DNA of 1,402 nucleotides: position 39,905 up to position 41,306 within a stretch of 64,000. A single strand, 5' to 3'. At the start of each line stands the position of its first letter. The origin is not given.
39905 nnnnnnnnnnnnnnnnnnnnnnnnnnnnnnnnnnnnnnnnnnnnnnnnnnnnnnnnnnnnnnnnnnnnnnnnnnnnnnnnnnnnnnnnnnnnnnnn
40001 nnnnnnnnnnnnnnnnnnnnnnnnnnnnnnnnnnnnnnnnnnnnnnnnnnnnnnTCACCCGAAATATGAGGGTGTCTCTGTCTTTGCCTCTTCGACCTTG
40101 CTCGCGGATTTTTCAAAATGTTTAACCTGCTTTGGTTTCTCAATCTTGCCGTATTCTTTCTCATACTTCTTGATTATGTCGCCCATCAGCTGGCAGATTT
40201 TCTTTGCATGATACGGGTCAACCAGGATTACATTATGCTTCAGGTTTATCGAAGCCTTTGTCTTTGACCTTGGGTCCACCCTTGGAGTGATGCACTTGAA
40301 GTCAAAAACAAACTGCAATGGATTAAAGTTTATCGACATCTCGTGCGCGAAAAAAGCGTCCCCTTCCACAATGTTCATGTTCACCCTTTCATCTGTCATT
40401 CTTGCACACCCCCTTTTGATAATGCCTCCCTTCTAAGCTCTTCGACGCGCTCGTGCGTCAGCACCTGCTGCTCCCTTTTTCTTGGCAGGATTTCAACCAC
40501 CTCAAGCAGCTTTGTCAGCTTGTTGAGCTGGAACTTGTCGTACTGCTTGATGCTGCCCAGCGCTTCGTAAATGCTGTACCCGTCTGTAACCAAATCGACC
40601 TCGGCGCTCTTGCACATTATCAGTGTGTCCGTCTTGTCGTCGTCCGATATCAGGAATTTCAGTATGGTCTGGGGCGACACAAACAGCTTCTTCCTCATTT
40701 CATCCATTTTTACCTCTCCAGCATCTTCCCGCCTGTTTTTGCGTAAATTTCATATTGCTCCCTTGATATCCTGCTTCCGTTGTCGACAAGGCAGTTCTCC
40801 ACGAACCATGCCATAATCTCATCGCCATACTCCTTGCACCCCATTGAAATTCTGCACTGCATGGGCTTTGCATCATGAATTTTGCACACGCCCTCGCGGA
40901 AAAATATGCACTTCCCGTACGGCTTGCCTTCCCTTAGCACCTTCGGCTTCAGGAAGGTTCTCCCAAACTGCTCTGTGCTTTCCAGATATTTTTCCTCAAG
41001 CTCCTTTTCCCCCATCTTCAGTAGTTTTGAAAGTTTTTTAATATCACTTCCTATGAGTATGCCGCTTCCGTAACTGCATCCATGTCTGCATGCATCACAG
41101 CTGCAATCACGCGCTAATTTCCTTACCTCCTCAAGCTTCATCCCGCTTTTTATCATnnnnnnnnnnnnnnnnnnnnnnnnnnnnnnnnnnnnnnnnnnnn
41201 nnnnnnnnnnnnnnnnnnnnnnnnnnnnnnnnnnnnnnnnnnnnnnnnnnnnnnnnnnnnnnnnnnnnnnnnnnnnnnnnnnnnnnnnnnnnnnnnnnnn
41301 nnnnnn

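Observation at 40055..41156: Three extra, translationally coupled small genes are inserted between grpE and dnaK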

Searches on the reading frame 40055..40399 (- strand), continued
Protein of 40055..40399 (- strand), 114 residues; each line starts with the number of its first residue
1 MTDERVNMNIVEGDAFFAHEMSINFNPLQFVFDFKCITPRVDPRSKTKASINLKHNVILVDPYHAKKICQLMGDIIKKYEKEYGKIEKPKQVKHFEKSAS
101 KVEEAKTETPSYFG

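Call 84: search_protein_families(library=pfam, proteins=[L090:526-1023:+, L094:8356-8850:+, L088:4527-4922:+, L102:2093-2542:+, L008:7541-7984:+, L031:6906-7361:+], max_evalue=1)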
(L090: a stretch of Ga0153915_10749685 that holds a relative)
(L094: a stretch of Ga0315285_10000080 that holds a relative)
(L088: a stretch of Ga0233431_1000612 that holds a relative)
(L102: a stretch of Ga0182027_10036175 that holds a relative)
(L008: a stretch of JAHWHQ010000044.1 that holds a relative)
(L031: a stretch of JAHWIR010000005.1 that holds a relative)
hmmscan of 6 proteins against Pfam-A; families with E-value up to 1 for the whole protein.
L090:526-1023:+ (166 aa): 1 family
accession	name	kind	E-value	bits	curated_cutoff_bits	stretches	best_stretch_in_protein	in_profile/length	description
PF06262.17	Zincin_1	-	0.06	13.8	22.4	1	43-103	33-91/97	Zincin-like metallopeptidase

L094:8356-8850:+ (165 aa): 0 families

L088:4527-4922:+ (132 aa): 1 family
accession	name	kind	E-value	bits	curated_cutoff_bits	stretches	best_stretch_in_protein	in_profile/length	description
PF00444.23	Ribosomal_L36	-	0.46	11.1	26.1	1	118-130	6-18/38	Ribosomal protein L36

L102:2093-2542:+ (150 aa): 9 families
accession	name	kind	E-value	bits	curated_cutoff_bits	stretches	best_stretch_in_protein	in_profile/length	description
PF03127.19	GAT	-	0.014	16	31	1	14-81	5-76/77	GAT domain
PF20155.4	TMP_3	-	0.037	14.2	41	1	13-92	10-89/192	Tape measure protein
PF02646.22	RmuC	-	0.092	12.3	26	1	64-121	2-58/291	RmuC family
PF05508.16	Ran-binding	-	0.1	12.2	25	1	70-129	88-145/304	RanGTP-binding protein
PF15058.11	Speriolin_N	-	0.11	12.9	27.9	1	31-75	21-67/228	Speriolin N terminus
PF06419.17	COG6_N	-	0.12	12.9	27.4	0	48-122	21-90/114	Conserved oligomeric complex COG6, N-terminal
PF02403.27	Seryl_tRNA_N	-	0.2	12.4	28.2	0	31-83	53-104/108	Seryl-tRNA synthetase N-terminal domain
PF05633.16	ROH1-like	-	0.25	10.8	21.5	1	41-123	286-366/384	Protein ROH1-like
PF10779.14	XhlA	-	0.29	11.8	34.7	1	94-124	19-49/67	Haemolysin XhlA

L008:7541-7984:+ (148 aa): 2 families
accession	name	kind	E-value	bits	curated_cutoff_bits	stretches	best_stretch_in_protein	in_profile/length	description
PF02895.20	H-kinase_dim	-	0.12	13.3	23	1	55-98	17-56/68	Signal transducing histidine kinase, homodimeric domain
PF13420.13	Acetyltransf_4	-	0.12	12.8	24.3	1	52-137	57-149/155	Acetyltransferase (GNAT) domain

L031:6906-7361:+ (152 aa): 8 families
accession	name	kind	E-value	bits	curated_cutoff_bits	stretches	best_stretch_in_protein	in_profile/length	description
PF13508.13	Acetyltransf_7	-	4.9e-13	49.7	27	1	46-130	3-84/84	Acetyltransferase (GNAT) domain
PF00583.31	Acetyltransf_1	-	5.9e-12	46.3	20.7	1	31-128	19-116/116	Acetyltransferase (GNAT) family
PF13673.13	Acetyltransf_10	-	8.1e-10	39.2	23.6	1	47-132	32-111/128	Acetyltransferase (GNAT) domain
PF13527.13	Acetyltransf_9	-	8e-06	26.3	25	1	3-130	2-126/127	Acetyltransferase (GNAT) domain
PF13420.13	Acetyltransf_4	-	0.0014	19.1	24.3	1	48-141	51-147/155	Acetyltransferase (GNAT) domain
PF08445.16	FR47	-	0.0017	18.7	22.1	1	79-131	26-80/86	FR47-like protein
PF12568.14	PanZ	-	0.0034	17.3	22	1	7-99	11-86/128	Acetyltransferase (GNAT) domain, PanZ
PF14542.12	Acetyltransf_CG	-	0.093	13.3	30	1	63-101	15-51/80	GCN5-related N-acetyl-transferase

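Call 88: search_solved_structures(query=A4, max_evalue=10)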
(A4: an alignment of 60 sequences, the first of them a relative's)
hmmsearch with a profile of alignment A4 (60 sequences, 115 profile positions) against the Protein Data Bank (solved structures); distinct sequences matched with E-value up to 10: 3.
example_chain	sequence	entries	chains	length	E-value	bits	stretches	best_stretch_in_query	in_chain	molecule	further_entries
2e4z_A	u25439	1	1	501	0.64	13.1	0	6-57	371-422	Metabotropic glutamate receptor 7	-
5fzr_A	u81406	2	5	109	1.1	12.3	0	46-74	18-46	DESIGNED TPR PROTEIN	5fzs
8ua7_D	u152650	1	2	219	1.2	12.2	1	50-102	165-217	Histone H2B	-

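Call 89: search_protein_families(library=padloc, proteins=[window:40055-40399:-], max_evalue=0.1)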
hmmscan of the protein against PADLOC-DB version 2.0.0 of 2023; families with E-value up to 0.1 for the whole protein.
window:40055-40399:- (114 aa): 0 families

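Call 90: search_protein_families(library=phrogs, proteins=[window:40055-40399:-], max_evalue=0.1)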
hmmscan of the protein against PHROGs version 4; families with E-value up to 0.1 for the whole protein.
window:40055-40399:- (114 aa): 2 families
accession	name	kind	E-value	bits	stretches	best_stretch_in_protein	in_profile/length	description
phrog_7919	-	unknown function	0.00031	21.9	1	54-98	54-95/105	-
phrog_27256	-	unknown function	0.074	14.2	0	69-102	7-40/65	-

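Call 91: find_related_loci(query=P0239, collection=viral_contigs, flank=6000)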
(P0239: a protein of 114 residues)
Query P0239 (114 aa) in viral_contigs; peptide patterns used: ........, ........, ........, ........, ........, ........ (x = any residue, [..] = any of these).
7 stretches matched a pattern, but none encodes a relative of the query by tblastn (E <= 1e-3).

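Call 92: find_related_loci(query=A1, collection=viral_contigs, flank=6000)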
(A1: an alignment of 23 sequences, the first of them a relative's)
Query A1 (114 aa) in viral_contigs; peptide patterns used: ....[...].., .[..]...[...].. (x = any residue, [..] = any of these).
55 stretches matched a pattern, but none encodes a relative of the query by tblastn (E <= 1e-3).
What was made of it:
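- Tried and rejected: There is only a weak hit to phrog_7919 for DUF3467 (call 90), and no relatives in IMG/VR (calls 91, 92).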

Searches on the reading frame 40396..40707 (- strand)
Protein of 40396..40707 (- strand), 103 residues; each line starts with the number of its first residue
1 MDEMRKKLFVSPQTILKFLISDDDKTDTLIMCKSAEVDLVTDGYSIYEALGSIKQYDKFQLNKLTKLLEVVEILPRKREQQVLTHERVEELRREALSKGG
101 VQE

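Call 3: search_protein_families(library=pfam, proteins=[window:40396-40707:-], max_evalue=0.1)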
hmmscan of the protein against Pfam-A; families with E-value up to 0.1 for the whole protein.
window:40396-40707:- (103 aa): 0 families

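Call 4: search_protein_families(library=ncbifam, proteins=[window:40396-40707:-], max_evalue=0.1)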
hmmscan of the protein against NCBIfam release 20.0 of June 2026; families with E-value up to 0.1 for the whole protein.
window:40396-40707:- (103 aa): 0 families

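Call 6: find_homologous_proteins(query=window:40396-40707:-)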
Query window:40396-40707:- (103 aa): 17 proteins with E <= 0.001 among 19 candidates.
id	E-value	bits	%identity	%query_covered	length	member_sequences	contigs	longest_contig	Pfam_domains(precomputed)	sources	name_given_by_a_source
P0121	4.5e-58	211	100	100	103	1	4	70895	-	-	-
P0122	9.6e-48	178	86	97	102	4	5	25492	-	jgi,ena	-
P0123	7.1e-43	162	77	97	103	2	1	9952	-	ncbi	-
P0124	3.0e-41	157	73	100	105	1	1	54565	-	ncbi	ncbi:hypothetical protein ACFLZX_00575 [Nanoarchaeota archaeon]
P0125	9.3e-27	111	53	96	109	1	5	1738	-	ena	-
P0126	1.9e-25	107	58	88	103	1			-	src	-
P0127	1.8e-24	104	55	91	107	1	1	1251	-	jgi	jgi:hypothetical protein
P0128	2.0e-23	100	52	93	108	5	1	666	-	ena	-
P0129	3.7e-22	96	53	87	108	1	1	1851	-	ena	-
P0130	5.8e-22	96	50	87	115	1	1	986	-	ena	-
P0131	6.9e-22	95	49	91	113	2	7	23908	-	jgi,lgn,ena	-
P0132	3.1e-20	90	54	86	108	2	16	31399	-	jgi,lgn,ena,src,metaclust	metaclust:\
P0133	6.7e-20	89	48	97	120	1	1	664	-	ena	-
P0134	6.8e-18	83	47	86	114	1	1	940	-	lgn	-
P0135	7.2e-14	70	43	92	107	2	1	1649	-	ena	-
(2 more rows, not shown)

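Call 8: find_encoding_contigs(protein=window:40396-40707:-, flank=10000, max_places=6)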
Protein window:40396-40707:- (103 aa): 4 contigs read that carry it; 4 places shown.
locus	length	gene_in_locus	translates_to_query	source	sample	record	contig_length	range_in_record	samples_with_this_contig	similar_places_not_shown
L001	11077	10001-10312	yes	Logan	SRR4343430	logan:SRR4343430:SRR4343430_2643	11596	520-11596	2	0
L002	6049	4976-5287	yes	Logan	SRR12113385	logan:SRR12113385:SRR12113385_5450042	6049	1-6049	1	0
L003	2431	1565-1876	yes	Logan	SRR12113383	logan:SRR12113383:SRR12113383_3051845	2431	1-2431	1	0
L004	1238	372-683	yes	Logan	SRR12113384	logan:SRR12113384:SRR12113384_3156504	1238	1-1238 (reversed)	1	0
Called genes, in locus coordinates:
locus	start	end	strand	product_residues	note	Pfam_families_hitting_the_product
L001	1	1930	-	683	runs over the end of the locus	PF02463:SMC_N, PF13476:AAA_23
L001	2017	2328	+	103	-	-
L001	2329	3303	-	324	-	PF01380:SIS, PF10432:bact-PGI_C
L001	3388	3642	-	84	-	-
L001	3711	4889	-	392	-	-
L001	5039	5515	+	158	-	PF00827:Ribosomal_L15e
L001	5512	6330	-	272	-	PF01944:SpoIIM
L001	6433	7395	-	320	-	PF04055:Radical_SAM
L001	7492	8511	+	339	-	PF01978:TrmB (faint), PF08279:HTH_11 (faint), PF13404:HTH_AsnC-type, PF13412:HTH_24, PF01047:MarR (faint), PF13518:HTH_28 (faint), PF13404:HTH_AsnC-type (weak), PF13412:HTH_24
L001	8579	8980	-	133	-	PF01022:HTH_5 (faint), PF13412:HTH_24 (faint)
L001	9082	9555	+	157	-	PF01025:GrpE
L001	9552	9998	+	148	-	PF03692:CxxCxxCC (weak)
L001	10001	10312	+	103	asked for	-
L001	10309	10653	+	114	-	PF11950:DUF3467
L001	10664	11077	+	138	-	?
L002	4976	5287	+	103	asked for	-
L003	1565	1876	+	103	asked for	-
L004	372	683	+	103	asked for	-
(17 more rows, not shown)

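Call 24: predict_structure(alignment_id=A3)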
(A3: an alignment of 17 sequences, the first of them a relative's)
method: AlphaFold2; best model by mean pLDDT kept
length: 103 residues; sequences in the alignment: 17
mean_pLDDT: 85.4   pTM: 0.77
mean pLDDT of the five models: 85.4, 84.8, 84.6, 83.9, 83.7
residues with pLDDT >= 90: 61; 70-90: 28; 50-70: 7; < 50: 7
segments of 3 or more residues with pLDDT < 50: 99-103
pLDDT, mean of each block of 10 residues (from residue 1): 73 95 88 82 94 94 94 79 92 78 36
secondary structure, 60 per line:
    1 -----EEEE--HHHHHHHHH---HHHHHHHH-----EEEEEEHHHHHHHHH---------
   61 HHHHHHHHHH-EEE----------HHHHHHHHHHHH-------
elements in order: E6-9 H12-20 H24-31 E37-42 H43-51 H61-70 E72-74 H85-96
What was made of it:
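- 40396..40707 (-): Orphan 103-aa protein ('U103'). The predicted fold is a truncated PIN-like alpha/beta domain that lacks the catalytic acidic set. AF2 pLDDT is 85 (call 24).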

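Call 28: fold_search(model_id=the predicted structure, library=pdb)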
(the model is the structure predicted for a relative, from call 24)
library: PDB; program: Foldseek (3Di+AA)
matches with E <= 10: 584; with E <= 0.001: 0
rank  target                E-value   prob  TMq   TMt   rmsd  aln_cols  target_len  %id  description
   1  5wzf_B                4.4e-02  0.93  0.48  0.39   7.8       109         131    8  Crystal structure of Mycobacterium tuberculosis VapC20 (Rv2549c), Sarcin-Ricin loop cleaving toxin (released 2017-10-25)
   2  2fe1                  6.1e-02  0.87  0.41  0.34   4.8        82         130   13  Crystal Structure of PAE0151 from Pyrobaculum aerophilum (released 2005-12-27)
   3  1y82_A                1.2e-01  0.93  0.49  0.37   3.5        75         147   15  Conserved hypothetical protein Pfu-367848-001 from Pyrococcus furiosus (released 2005-01-25)
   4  8kda_E                1.2e-01  0.84  0.47  0.28   7.3        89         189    9  Cryo-EM structure of Hydrogenobacter thermophilus minimal protein-only RNase P (HARP) in complex with pre-tRNAs (released 2024-08-14)
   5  7mq8_SL               1.4e-01  0.66  0.38  0.22   5.8        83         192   13  Cryo-EM structure of the human SSU processome, state pre-A1 (released 2021-09-22)
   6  8kd9_E                1.5e-01  0.84  0.49  0.29   7.1        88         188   10  Cryo-EM structure of Aquifex aeolicus minimal protein-only RNase P (HARP) in complex with pre-tRNAs (released 2024-08-14)
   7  7mqa_SL               1.7e-01  0.57  0.38  0.24   5.6        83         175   14  Cryo-EM structure of the human SSU processome, state post-A1 (released 2021-09-22)
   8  7xwi_B                1.7e-01  0.44  0.31  0.18   5.7        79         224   14  structure of patulin-detoxifying enzyme with NADPH (released 2022-10-26)
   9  1y82_D                2.1e-01  0.75  0.45  0.36   3.9        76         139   16  Conserved hypothetical protein Pfu-367848-001 from Pyrococcus furiosus (released 2005-01-25)
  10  1y82_B                2.2e-01  0.80  0.45  0.33   4.1        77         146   13  Conserved hypothetical protein Pfu-367848-001 from Pyrococcus furiosus (released 2005-01-25)
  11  8kda_B                2.4e-01  0.57  0.46  0.28   8.8        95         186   10  Cryo-EM structure of Hydrogenobacter thermophilus minimal protein-only RNase P (HARP) in complex with pre-tRNAs (released 2024-08-14)
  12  5wz4_A                2.5e-01  0.63  0.46  0.38   7.9       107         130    8  Crystal structure of Mycobacterium tuberculosis VapC20 (Rv2549c), Sarcin-Ricin loop cleaving toxin (released 2017-10-25)
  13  7d4i_5K               2.9e-01  0.60  0.41  0.30   5.1        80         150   12  Cryo-EM structure of 90S small ribosomal precursors complex with the DEAH-box RNA helicase Dhr1 (State F) (released 2021-10-06)
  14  8kd9_A                2.9e-01  0.54  0.42  0.26   5.3        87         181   10  Cryo-EM structure of Aquifex aeolicus minimal protein-only RNase P (HARP) in complex with pre-tRNAs (released 2024-08-14)
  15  1lav                  3.1e-01  0.08  0.19  0.16   9.9        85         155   19  STABILIZATION OF ESCHERICHIA COLI RIBONUCLEASE HI BY CAVITY-FILLING MUTATIONS WITHIN A HYDROPHOBIC CORE (released 1993-10-31)
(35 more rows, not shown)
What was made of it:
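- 40396..40707 (-): The best Foldseek hit is VapC20, E 0.044, TM 0.48 (call 28).
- On PIN domain / VapC (for the 103-aa orphan): The protein is about 30 residues shorter than PIN domains (calls 24, 28).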

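Call 55: search_protein_families(library=pfam, alignment_id=A3, max_evalue=10)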
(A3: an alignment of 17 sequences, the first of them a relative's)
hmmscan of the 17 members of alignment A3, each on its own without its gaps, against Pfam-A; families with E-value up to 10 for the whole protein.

A. member 1, P0121 (103 aa): 0 families

B. families by the number of members that match (of 17 scanned): 17 families
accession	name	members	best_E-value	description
PF11527.13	ARL2_Bind_BART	2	0.039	The ARF-like 2 binding protein BART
PF14826.12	FACT-Spt16_Nlob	2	0.066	FACT complex subunit SPT16 N-terminal lobe domain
PF10655.14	DUF2482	2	0.27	Hypothetical protein of unknown function (DUF2482)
PF22128.2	Alp7A_like_C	1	0.0047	Alp7A C-terminal domain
PF05878.16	Phyto_Pns9_10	1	0.033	Phytoreovirus nonstructural protein Pns9/Pns10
PF22619.2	DNA_polI_exo1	1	0.038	DNA polymerase I, ribonuclease H-like domain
PF09312.16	SurA_N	1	0.044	SurA N-terminal domain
PF17019.10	DUF5096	1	0.057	Domain of unknown function (DUF5096)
PF07130.17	YebG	1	0.063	YebG protein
PF12939.12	DUF3837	1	0.064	Domain of unknown function (DUF3837)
PF18734.6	HEPN_AbiU2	1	0.066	AbiU2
PF08498.15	Sterol_MT_C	1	0.14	Sterol methyltransferase C-terminal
PF18128.7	HydF_dimer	1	0.14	Hydrogen maturase F dimerization domain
PF23631.1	DUF7143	1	0.16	Domain of unknown function (DUF7143)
PF21714.3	KaiA_N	1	0.17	Circadian clock protein KaiA, N-terminal domain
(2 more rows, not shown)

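Call 89: search_protein_families(library=padloc, proteins=[window:40396-40707:-], max_evalue=0.1)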
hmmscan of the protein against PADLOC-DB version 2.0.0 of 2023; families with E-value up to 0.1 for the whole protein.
window:40396-40707:- (103 aa): 0 families

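Call 90: search_protein_families(library=phrogs, proteins=[window:40396-40707:-], max_evalue=0.1)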
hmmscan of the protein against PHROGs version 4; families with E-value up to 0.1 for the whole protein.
window:40396-40707:- (103 aa): 0 families

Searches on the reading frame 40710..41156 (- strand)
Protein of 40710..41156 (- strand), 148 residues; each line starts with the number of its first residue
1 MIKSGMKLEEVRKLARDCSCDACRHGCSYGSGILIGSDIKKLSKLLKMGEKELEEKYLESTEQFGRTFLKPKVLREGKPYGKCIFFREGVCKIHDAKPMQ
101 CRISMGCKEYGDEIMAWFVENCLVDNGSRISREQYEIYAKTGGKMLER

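Call 3: search_protein_families(library=pfam, proteins=[window:40710-41156:-], max_evalue=0.1)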
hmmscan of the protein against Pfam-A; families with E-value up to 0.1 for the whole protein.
window:40710-41156:- (148 aa): 1 family
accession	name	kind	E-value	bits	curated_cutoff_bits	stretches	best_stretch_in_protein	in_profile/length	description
PF03692.20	CxxCxxCC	-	2.6e-06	28.5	23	1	20-120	2-82/85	Putative zinc- or iron-chelating domain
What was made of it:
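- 40710..41156 (-): YkgJ/COG0727-type Cys-cluster protein (148 aa), translationally coupled to grpE. PF03692, 28.5 bits (call 3).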

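Call 4: search_protein_families(library=ncbifam, proteins=[window:40710-41156:-], max_evalue=0.1)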
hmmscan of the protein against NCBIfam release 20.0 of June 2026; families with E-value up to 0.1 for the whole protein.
window:40710-41156:- (148 aa): 0 families

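Call 89: search_protein_families(library=padloc, proteins=[window:40710-41156:-], max_evalue=0.1)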
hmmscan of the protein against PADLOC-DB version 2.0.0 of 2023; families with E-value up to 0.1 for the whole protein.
window:40710-41156:- (148 aa): 0 families

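Call 90: search_protein_families(library=phrogs, proteins=[window:40710-41156:-], max_evalue=0.1)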
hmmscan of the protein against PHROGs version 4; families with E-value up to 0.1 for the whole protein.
window:40710-41156:- (148 aa): 0 families
